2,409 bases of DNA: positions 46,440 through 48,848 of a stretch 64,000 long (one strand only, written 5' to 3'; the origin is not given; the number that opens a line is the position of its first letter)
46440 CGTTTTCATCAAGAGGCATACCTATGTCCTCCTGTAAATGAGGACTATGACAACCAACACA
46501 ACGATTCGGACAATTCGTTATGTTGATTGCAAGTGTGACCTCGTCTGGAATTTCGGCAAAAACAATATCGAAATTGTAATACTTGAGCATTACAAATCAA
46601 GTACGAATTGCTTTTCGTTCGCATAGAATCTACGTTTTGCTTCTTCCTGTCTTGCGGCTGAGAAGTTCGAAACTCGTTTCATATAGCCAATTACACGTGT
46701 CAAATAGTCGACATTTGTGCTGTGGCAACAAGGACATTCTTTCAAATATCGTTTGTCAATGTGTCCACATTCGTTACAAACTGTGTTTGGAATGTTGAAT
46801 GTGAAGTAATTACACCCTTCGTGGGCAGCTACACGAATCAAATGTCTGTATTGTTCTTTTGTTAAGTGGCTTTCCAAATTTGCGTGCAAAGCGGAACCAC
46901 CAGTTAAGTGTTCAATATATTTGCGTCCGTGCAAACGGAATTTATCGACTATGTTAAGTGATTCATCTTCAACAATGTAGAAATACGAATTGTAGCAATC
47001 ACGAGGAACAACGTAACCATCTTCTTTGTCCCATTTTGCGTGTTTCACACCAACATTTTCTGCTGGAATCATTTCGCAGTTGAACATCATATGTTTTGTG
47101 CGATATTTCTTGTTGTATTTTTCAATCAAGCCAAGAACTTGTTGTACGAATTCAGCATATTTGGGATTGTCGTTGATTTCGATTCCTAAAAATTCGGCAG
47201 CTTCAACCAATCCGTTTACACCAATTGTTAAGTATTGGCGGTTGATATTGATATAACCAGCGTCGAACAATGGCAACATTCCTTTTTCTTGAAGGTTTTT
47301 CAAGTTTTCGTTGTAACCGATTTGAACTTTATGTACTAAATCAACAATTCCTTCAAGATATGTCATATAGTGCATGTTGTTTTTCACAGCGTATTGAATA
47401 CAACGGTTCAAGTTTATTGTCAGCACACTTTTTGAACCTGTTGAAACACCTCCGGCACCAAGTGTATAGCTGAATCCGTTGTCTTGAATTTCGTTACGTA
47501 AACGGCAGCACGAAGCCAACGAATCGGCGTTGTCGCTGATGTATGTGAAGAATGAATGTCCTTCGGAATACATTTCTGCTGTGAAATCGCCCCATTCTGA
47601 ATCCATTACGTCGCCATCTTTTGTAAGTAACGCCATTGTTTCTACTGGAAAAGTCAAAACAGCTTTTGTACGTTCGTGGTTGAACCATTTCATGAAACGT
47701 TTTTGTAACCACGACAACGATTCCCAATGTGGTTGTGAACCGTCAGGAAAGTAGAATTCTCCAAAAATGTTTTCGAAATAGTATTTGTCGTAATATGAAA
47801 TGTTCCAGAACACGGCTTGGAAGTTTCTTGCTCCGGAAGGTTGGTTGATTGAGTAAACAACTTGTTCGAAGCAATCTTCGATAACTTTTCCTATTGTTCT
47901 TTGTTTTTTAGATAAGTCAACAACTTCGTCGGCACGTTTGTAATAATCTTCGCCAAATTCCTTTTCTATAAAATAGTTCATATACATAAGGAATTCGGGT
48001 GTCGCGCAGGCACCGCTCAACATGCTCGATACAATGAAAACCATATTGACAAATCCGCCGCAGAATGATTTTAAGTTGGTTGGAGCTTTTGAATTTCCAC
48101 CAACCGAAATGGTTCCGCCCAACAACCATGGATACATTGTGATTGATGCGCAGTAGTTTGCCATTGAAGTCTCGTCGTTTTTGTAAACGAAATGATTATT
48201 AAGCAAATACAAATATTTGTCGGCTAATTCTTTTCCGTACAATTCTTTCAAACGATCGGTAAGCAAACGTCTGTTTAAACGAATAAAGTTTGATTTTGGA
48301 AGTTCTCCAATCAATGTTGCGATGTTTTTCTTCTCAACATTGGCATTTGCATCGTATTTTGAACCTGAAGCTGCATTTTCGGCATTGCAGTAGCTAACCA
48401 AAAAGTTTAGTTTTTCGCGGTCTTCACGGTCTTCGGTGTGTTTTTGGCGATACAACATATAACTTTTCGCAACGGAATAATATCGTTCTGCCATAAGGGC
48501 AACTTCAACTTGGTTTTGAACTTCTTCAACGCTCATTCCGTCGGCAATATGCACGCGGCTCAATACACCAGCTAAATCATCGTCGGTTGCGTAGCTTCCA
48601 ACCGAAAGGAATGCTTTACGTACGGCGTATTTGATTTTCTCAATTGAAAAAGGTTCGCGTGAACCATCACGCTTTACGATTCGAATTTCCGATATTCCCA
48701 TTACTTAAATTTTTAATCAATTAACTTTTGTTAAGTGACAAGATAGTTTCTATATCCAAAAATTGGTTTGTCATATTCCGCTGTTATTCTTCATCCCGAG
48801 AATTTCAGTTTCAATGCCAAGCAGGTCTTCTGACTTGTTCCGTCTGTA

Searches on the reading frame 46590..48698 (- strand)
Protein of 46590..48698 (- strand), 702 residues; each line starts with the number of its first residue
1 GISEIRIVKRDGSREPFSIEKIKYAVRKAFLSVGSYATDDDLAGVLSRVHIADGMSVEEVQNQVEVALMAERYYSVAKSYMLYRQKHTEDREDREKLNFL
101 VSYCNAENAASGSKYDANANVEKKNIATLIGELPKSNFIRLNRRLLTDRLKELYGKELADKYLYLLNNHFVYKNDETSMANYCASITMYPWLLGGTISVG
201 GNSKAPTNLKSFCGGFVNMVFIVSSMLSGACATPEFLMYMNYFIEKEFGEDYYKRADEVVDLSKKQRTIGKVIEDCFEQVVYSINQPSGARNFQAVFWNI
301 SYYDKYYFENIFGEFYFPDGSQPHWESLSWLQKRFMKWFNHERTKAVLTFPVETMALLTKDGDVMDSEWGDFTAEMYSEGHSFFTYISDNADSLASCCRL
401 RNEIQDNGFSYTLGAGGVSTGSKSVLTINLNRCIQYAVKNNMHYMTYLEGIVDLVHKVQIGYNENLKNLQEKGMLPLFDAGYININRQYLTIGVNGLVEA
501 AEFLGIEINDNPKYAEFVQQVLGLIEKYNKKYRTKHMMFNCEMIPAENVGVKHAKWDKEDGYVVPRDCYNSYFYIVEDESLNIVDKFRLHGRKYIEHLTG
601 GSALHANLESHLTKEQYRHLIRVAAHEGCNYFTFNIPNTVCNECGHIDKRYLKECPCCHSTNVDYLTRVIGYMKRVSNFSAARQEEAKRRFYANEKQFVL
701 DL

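Call 16: search_protein_families(library=ncbifam, proteins=[window:46590-48698:-], max_evalue=0.00001)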
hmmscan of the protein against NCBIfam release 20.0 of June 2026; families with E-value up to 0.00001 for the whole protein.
window:46590-48698:- (702 aa): 11 families
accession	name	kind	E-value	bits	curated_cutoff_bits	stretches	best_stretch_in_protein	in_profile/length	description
TIGR02827.1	RNR_anaer_Bdell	equivalog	8.7e-289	959.1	568.3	1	88-692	2-596/596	anaerobic ribonucleoside-triphosphate reductase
NF006127.0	PRK08271.1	equivalog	1.4e-263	876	545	1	61-696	2-630/631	anaerobic ribonucleoside-triphosphate reductase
NF006126.0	PRK08270.1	equivalog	1.7e-47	162.1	548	1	6-692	4-680/684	ribonucleoside triphosphate reductase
TIGR02487.1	NrdD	equivalog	5.9e-42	144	326.35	1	393-690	266-578/581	anaerobic ribonucleoside-triphosphate reductase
NF005497.0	PRK07111.1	equivalog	2.9e-33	115.2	764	2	5-269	3-258/746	anaerobic ribonucleoside triphosphate reductase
NF006358.0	PRK08579.1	equivalog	2.2e-24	85.6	585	1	420-690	332-619/624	anaerobic ribonucleoside triphosphate reductase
NF006732.0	PRK09263.1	equivalog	3.6e-21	75.3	657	2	5-286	3-281/712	anaerobic ribonucleoside-triphosphate reductase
NF009028.0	PRK12364.1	equivalog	1.8e-17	62.7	1377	1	6-102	2-106/842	ribonucleoside-diphosphate reductase subunit alpha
NF005010.0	PRK06406.1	subfamily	1.8e-13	49.7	1125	1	6-97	6-105/771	vitamin B12-dependent ribonucleotide reductase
NF005544.0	PRK07207.1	equivalog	1.9e-11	42.5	965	1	3-101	32-144/965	ribonucleoside-diphosphate reductase subunit alpha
NF006207.0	PRK08332.1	equivalog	5.4e-10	37.2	2400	1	6-97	5-102/1684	vitamin B12-dependent ribonucleotide reductase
